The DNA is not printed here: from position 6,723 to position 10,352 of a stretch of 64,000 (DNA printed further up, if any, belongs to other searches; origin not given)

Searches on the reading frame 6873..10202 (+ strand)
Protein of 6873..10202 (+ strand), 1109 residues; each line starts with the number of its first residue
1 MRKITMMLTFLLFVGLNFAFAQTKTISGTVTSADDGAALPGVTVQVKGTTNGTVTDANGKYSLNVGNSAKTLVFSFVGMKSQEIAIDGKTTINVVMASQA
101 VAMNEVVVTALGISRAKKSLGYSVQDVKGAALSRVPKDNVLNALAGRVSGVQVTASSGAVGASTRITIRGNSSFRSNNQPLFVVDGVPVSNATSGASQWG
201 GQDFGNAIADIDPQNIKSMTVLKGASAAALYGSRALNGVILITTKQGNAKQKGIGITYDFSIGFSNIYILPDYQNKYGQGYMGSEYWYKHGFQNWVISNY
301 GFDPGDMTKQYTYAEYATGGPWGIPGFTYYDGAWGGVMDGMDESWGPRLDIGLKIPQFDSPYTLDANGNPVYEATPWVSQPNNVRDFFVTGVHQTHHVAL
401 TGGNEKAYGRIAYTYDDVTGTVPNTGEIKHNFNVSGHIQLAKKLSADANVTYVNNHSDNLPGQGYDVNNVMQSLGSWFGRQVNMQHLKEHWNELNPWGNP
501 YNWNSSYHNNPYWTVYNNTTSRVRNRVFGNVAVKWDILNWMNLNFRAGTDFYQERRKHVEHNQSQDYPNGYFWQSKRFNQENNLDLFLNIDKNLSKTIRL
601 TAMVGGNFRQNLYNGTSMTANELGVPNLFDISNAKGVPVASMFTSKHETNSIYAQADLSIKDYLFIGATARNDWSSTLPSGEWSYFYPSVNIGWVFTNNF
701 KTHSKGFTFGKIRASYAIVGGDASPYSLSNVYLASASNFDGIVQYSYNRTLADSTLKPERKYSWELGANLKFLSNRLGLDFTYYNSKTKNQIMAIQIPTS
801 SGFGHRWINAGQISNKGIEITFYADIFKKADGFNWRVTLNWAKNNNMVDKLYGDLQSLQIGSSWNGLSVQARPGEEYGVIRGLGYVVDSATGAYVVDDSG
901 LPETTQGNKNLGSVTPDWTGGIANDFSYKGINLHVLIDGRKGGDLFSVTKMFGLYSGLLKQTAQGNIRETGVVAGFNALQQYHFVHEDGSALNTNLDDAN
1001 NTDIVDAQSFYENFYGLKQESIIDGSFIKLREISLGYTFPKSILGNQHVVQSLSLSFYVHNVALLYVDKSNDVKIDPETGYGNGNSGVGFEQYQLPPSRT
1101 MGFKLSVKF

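Call 59: search_protein_families(library=pfam, proteins=[window:6873-10202:+], max_evalue=0.00001)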
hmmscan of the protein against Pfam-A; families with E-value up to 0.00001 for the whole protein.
window:6873-10202:+ (1109 aa): 3 families
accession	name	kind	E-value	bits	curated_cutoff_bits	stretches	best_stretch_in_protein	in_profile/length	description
PF13715.12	CarbopepD_reg_2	-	1.6e-22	79.8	32.2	1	26-108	1-88/88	CarboxypepD_reg-like domain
PF07715.20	Plug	-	4.8e-20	72.5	23.9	1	117-239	2-107/107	TonB-dependent Receptor Plug Domain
PF13620.12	CarboxypepD_reg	-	9.3e-12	45.6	32.3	1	25-96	1-81/82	Carboxypeptidase regulatory-like domain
